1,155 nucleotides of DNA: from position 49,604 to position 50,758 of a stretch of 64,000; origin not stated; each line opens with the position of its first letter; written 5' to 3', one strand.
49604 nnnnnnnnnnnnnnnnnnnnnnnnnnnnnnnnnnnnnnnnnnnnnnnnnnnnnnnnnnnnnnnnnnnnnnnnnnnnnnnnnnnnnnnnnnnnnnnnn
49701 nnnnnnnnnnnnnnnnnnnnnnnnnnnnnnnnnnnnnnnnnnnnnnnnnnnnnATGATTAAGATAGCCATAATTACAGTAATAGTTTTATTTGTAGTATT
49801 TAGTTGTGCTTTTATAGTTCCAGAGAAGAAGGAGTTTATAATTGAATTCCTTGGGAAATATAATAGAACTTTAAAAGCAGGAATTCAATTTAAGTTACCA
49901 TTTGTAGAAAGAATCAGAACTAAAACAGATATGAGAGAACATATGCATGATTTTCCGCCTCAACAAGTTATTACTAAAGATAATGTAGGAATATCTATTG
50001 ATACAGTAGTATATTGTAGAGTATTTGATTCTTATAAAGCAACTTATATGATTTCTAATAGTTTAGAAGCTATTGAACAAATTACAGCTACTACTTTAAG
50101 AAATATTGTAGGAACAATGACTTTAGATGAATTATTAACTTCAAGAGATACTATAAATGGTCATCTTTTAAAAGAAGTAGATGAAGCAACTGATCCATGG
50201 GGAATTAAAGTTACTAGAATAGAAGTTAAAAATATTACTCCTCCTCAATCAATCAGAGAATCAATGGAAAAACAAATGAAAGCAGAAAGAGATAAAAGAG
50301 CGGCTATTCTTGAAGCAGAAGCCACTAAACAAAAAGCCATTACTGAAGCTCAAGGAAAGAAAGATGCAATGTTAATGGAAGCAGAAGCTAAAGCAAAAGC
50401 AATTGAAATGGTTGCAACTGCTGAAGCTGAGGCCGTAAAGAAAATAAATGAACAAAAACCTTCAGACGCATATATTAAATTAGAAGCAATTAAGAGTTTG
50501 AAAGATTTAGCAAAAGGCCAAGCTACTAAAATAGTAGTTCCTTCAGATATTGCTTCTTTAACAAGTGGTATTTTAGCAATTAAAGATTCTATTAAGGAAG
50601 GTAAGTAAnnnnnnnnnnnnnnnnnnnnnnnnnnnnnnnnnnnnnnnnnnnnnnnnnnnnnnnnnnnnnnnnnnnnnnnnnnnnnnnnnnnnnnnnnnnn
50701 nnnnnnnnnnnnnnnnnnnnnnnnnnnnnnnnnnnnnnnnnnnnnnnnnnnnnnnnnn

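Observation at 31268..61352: Three distinct SPFH (band-7) membrane-scaffold proteins in one phage region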

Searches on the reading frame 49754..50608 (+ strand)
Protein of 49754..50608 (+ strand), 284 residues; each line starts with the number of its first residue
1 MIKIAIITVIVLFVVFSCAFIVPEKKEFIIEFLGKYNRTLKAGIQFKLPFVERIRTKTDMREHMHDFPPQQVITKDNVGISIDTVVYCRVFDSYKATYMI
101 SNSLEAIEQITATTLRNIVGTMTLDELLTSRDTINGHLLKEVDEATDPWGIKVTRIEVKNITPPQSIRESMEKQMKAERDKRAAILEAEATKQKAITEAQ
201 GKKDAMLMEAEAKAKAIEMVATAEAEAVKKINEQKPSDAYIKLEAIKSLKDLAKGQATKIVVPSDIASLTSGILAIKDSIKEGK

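Call 3: search_protein_families(library=pfam, proteins=[window:49754-50608:+], max_evalue=0.01)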
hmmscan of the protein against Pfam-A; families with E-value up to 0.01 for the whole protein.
window:49754-50608:+ (284 aa): 2 families
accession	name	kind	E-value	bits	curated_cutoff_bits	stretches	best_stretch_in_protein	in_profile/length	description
PF01145.31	Band_7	-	1.8e-39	136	23.6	1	21-191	2-175/176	SPFH domain / Band 7 family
PF13421.11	Band_7_1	-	0.0019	18.3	24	1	107-176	137-208/211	SPFH domain-Band 7 family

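Call 4: search_protein_families(library=phrogs, proteins=[window:49754-50608:+], max_evalue=0.01)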
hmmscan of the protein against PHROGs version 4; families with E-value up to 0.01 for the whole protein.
window:49754-50608:+ (284 aa): 1 family
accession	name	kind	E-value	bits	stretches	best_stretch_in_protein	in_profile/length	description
phrog_200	-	other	2.1e-27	97.2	1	3-260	85-345/379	lipoprotein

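Call 12: search_dna_similar(query=window:49754-50608:+, collection=phages, mode=protein, max_rows=25)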
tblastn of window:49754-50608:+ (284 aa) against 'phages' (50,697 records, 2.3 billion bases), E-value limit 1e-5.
Records with a match: 8; places in all: 8; records where one place covers at least 80% of the query: 5.
Best place of each record, by identity: <60% 8.
By first word of the organism name: Salmonella 3; Bacteriophage 2; Acinetobacter 2; Kosakonia 1.
By host as written in the record: - 4; Homo sapiens 2; Salmonella enterica subsp. enterica serovar Kentucky 1; Kosakonia cowanii CB166B 1.
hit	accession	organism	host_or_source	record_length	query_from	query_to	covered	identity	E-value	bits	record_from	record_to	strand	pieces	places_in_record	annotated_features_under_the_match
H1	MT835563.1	Bacteriophage sp.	human fecal samples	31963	21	284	93%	46.2%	2e-71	244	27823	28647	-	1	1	record has no annotation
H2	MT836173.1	Bacteriophage sp.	human fecal samples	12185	29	283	90%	43.7%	4e-61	214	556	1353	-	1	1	record has no annotation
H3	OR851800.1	Salmonella phage S.Kent 1-2-1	Salmonella enterica subsp. enterica ...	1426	1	201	71%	45.8%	5e-57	194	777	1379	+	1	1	record has no annotation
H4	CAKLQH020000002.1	Acinetobacter phage MD-2021a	not known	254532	8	275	94%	33.9%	7e-35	138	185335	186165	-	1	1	ybbK: putative protease YbbK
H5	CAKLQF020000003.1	Acinetobacter phage MD-2021a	not known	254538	8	275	94%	33.9%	7e-35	138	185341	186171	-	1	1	ybbK: putative protease YbbK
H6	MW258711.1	Kosakonia phage Kc166B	Kosakonia cowanii CB166B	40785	7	264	91%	26.8%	1e-5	53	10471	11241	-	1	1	membrane protease family protein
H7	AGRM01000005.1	Salmonella enterica subsp. houtenae str. ATCC BAA-1581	Homo sapiens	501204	17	201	65%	22.8%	5e-9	63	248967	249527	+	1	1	HflK protein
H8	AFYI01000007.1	Salmonella enterica subsp. enterica serovar Infantis str. ...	Homo sapiens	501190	17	201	65%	22.8%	6e-9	62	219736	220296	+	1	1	HflK protein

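Call 15: search_protein_families(library=ncbifam, proteins=[window:49754-50608:+], max_evalue=0.01)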
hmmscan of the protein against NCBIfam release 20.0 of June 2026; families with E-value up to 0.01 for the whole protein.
window:49754-50608:+ (284 aa): 5 families
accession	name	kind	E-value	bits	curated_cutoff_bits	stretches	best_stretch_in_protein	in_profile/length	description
TIGR01933.1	hflK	equivalog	5.2e-30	104.8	159.4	1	20-233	2-217/261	FtsH protease activity modulator HflK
TIGR01932.1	hflC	equivalog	8.5e-19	67.5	134.4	2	4-131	4-143/318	protease modulator HflC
NF008181.0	PRK10930.1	equivalog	2.5e-18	66.1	660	1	2-231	81-311/419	FtsH protease activity modulator HflK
NF008259.0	PRK11029.1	equivalog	1e-08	34.6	427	2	4-97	5-107/334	protease modulator HflC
NF058507.1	FlotScfldFlot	equivalog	1.6e-06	27.4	700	1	37-248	51-266/477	flotillin lipid rafts scaffold protein FloT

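Call 19: find_related_loci(query=window:49754-50608:+, collection=viral_contigs, flank=10000)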
Query window:49754-50608:+ (284 aa) in viral_contigs; peptide patterns used: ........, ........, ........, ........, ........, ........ (x = any residue, [..] = any of these).
20 stretches matched a pattern; 8 encode a relative of the query (tblastn E <= 1e-3); 8 distinct loci.
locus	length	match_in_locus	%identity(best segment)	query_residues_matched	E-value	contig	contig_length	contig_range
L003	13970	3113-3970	45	4-282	2e-80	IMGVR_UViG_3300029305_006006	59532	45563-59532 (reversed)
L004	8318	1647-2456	45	21-283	5e-79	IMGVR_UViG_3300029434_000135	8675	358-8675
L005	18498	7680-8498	47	21-271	2e-78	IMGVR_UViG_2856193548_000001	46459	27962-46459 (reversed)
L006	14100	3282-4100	47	21-271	5e-78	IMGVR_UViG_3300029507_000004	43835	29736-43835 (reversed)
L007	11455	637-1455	47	21-271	9e-78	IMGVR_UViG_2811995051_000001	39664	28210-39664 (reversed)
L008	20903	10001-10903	45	2-274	3e-77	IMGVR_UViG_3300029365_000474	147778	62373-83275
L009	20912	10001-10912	40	6-273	2e-69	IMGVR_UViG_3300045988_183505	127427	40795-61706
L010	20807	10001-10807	48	21-277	4e-77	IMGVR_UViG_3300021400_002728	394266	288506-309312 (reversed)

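Call 21: find_encoding_contigs(protein=window:49754-50608:+, flank=10000, max_places=6)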
Protein window:49754-50608:+ (284 aa): 1 contig read that carries it; 1 place shown.
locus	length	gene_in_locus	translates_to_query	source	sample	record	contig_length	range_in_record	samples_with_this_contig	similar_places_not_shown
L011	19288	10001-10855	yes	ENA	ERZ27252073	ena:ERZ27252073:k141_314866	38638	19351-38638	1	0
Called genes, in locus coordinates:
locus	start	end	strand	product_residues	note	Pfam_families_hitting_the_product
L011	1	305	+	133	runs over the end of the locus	-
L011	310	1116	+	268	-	PF10021:PARG_cat_microb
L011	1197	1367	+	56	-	-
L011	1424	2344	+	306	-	PF14279:HNH_5, PF01844:HNH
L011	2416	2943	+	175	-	PF18143:HAD_SAK_2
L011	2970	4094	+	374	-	-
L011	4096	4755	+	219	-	-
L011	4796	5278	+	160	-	-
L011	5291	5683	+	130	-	-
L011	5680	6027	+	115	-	-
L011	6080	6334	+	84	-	-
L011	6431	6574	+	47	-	-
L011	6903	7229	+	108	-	-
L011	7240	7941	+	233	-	-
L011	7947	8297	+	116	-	-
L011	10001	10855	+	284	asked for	PF01145:Band_7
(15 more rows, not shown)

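Call 34: find_homologous_proteins(query=window:49754-50608:+)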
Query window:49754-50608:+ (284 aa): 8000 proteins with E <= 0.001 among 8000 candidates; the best 120 are listed.
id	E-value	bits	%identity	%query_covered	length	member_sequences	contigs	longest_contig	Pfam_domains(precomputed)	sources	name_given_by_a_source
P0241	5.4e-174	594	100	100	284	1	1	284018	PF01145.32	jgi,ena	-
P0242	6.8e-139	479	79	100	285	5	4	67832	PF01145.32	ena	-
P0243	2.5e-136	471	78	98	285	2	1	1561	PF01145.32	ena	-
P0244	1.4e-134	465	76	100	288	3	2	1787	PF01145.32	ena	-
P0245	2.2e-133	461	76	99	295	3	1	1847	PF01145.32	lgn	-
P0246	9.7e-132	456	74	99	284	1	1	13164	PF01145.32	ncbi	-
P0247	5.9e-129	447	74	98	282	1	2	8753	PF01145.32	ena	-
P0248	4.3e-128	444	76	98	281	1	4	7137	PF01145.32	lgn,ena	-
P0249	7.5e-127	440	75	97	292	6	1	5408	PF01145.32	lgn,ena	-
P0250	5.2e-126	437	74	97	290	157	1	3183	PF01145.32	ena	-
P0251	4.2e-124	431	73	97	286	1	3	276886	PF01145.32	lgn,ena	-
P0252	5.2e-124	431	72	97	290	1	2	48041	PF01145.32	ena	-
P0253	8.7e-124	430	72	94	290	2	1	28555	PF01145.32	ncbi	-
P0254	3.2e-123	428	73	96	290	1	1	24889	PF01145.32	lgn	-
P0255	4.4e-123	428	72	96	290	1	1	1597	PF01145.32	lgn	-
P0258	4.0e-122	425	75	92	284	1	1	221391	PF01145.32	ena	-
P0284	1.7e-117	409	69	99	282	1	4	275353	PF01145.32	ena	-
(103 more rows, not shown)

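Call 36: find_encoding_contigs(protein=P0251, flank=10000, max_places=2)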
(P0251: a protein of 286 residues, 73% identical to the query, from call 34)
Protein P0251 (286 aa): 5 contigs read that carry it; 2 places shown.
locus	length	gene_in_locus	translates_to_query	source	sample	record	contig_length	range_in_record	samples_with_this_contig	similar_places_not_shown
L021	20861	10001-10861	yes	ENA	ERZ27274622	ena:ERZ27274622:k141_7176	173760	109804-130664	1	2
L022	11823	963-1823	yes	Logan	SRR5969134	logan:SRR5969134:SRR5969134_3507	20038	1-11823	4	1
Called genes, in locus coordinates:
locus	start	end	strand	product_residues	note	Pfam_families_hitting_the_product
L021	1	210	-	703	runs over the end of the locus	PF00512:HisKA, PF02518:HATPase_c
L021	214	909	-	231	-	PF00072:Response_reg, PF00486:Trans_reg_C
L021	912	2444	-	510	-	PF01471:PG_binding_1, PF08823:PG_binding_2 (faint), PF01471:PG_binding_1, PF00877:NLPC_P60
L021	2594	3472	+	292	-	PF19293:CdaA_N, PF02457:DAC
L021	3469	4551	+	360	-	PF07949:YbbR (weak)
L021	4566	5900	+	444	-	-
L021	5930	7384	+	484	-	PF19789:DUF6273 (weak)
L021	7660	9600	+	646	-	PF02518:HATPase_c, PF00204:DNA_gyraseB, PF01751:Toprim, PF00986:DNA_gyraseB_C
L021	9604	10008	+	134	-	-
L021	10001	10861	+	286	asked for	PF01145:Band_7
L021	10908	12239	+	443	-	-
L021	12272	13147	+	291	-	PF02086:MethyltransfD12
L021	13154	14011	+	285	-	PF04556:DpnII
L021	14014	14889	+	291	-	PF04471:Mrr_cat, PF13156:Mrr_cat_2 (faint)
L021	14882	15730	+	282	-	PF01555:N6_N4_Mtase, PF01170:UPF0020 (faint), PF03602:Cons_hypoth95 (weak), PF13847:Methyltransf_31, PF08241:Methyltransf_11 (weak), PF09445:Methyltransf_15 (faint), PF13649:Methyltransf_25 (faint), PF01555:N6_N4_Mtase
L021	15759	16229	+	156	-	PF04073:tRNA_edit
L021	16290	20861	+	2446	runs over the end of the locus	PF00668:Condensation, PF00501:AMP-binding, PF13193:AMP-binding_C, PF00550:PP-binding, PF00668:Condensation, PF00501:AMP-binding, PF01073:3Beta_HSD, PF01370:Epimerase, +5 more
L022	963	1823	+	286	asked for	PF01145:Band_7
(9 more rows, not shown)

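Call 37: find_encoding_contigs(protein=P0242, flank=10000, max_places=3)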
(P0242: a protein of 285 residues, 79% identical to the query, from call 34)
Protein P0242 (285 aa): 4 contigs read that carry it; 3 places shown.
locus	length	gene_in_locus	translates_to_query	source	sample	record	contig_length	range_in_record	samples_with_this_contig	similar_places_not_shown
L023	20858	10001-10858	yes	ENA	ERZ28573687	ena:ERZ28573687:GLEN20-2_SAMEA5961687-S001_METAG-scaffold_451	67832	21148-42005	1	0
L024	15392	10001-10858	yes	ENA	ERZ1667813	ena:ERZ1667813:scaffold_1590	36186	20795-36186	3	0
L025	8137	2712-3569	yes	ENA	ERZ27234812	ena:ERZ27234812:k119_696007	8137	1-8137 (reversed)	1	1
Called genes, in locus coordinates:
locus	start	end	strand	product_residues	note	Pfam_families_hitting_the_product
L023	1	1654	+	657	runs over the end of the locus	PF00204:DNA_gyraseB, PF01751:Toprim, PF00986:DNA_gyraseB_C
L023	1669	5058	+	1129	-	PF00521:DNA_topoisoIV, PF14890:Intein_splicing, PF14528:LAGLIDADG_3, PF00521:DNA_topoisoIV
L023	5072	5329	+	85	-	-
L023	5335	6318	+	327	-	-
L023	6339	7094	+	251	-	-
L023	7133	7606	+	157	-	-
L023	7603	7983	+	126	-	-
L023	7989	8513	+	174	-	-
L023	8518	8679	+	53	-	-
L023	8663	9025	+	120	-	-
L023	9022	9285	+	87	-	-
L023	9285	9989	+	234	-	-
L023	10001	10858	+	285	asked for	PF01145:Band_7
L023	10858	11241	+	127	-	PF00583:Acetyltransf_1, PF13673:Acetyltransf_10 (weak), PF13508:Acetyltransf_7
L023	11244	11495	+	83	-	-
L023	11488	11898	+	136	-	-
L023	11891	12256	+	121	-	-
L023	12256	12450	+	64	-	PF12844:HTH_19 (weak), PF01381:HTH_3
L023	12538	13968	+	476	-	-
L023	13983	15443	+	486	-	PF03477:ATP-cone, PF13597:NRDD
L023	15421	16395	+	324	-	PF13597:NRDD, PF01228:Gly_radical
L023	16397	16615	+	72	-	-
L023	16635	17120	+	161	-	PF13353:Fer4_12, PF04055:Radical_SAM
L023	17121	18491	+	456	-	-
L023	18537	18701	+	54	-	-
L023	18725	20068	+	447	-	-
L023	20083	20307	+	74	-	-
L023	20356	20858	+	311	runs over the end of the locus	PF01844:HNH, PF14279:HNH_5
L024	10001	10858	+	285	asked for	PF01145:Band_7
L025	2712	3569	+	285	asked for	PF01145:Band_7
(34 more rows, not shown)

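Call 45: find_related_loci(query=window:49754-50608:+, collection=genome_contigs, flank=6000)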
Query window:49754-50608:+ (284 aa) in genome_contigs; peptide patterns used: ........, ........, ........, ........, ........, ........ (x = any residue, [..] = any of these).
600 stretches matched a pattern (row limit reached: there are more); 594 encode a relative of the query (tblastn E <= 1e-3); the best 80 are kept; 80 distinct loci.
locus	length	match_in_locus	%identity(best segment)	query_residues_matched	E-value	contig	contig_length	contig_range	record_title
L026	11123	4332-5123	72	17-280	2e-131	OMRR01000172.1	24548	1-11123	uncultured Clostridiales bacterium isolate RUG816 genome assembly, contig: k87_58955911, whole genome shotgun sequence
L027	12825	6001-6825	51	18-281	3e-87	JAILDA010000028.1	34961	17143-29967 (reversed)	MAG: Clostridia bacterium isolate RUI008 k141_4546889_flag=1_multi=9.8536_len=34961, whole genome shotgun sequence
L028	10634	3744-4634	48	7-281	8e-88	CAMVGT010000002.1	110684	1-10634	MAG TPA_asm: uncultured Erysipelotrichaceae bacterium isolate SRR8387716_bin.113_metaWRAP_v1.3_MAG genome assembly, cont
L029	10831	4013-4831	51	21-282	6e-88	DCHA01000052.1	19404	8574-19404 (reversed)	MAG TPA_asm: Firmicutes bacterium UBA1764 UBA1764_contig_109148, whole genome shotgun sequence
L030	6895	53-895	48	12-281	1e-86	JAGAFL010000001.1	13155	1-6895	MAG: Erysipelotrichaceae bacterium isolate RGIG8394 Water_buffalos_Rumen.Co__c145773, whole genome shotgun sequence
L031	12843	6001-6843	48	4-273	2e-85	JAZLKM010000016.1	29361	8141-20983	MAG: Lachnospiraceae bacterium isolate T1900044959_TA20190016.MAGScoT_cleanbin_000018 SGB_3913_k141_1212622, whole genom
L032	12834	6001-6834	49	4-270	7e-85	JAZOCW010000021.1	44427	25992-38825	MAG: Acutalibacteraceae bacterium isolate T1900044754_TS20190420.MAGScoT_cleanbin_000128 SGB_2260_k141_840699, whole gen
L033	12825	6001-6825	49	21-284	3e-84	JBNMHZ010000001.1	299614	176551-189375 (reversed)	MAG: Faecalibacterium sp. isolate CM_BacFae2475.109 k141_171498_length_299614_cov_18.1847, whole genome shotgun sequence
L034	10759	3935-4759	49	21-284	2e-84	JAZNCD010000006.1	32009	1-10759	MAG: Clostridia bacterium isolate T1900044737_TS20190203.MAGScoT_cleanbin_000007 SGB_2029_k141_1626776, whole genome sho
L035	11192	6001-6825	49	21-284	5e-84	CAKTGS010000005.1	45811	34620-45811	MAG: uncultured Faecalibacterium sp. isolate REFINED_METABAT215_TOP10_CONTIGS_1500_ASSEMBLY_K77_MERGED__Hadza_MoBio_C-RE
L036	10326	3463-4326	46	1-274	7e-84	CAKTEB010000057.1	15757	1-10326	MAG: uncultured Oscillospiraceae bacterium isolate REFINED_METABAT215_TOP10_CONTIGS_1500_ASSEMBLY_K77_MERGED__Hadza_PheC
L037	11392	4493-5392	45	1-282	1e-83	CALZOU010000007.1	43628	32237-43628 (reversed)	MAG: uncultured Lachnospiraceae bacterium isolate SRR5240745_bin.31_metaWRAP_v1.3_MAG genome assembly, contig: ERZ945065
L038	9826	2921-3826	45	1-284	1e-83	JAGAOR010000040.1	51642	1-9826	MAG: Clostridia bacterium isolate RGIG8634 Water_deer_Cecum.Co__c1312617, whole genome shotgun sequence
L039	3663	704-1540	48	17-284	3e-84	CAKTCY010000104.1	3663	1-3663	MAG: uncultured Faecalibacterium sp. isolate REFINED_METABAT215_TOP10_CONTIGS_1500_ASSEMBLY_K77_MERGED__Hadza_PheChl_Fib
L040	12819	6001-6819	49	21-282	9e-84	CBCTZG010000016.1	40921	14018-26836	MAG TPA_asm: uncultured Clostridia bacterium isolate SRR20550126_concoct_116 genome assembly, contig: ERZ24930444.677, w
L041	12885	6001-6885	46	6-282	1e-83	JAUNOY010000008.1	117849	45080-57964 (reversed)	MAG: Eubacteriales bacterium isolate S35M_St_27 NODE_20_length_117849_cov_589.745165, whole genome shotgun sequence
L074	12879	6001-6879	46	1-275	3e-81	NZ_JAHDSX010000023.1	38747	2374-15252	Allobaculum fili strain 539 Contig_23, whole genome shotgun sequence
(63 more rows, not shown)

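Call 48: search_protein_families(library=padloc, proteins=[window:49754-50608:+], max_evalue=0.01)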
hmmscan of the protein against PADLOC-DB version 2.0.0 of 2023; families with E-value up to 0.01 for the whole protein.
window:49754-50608:+ (284 aa): 0 families
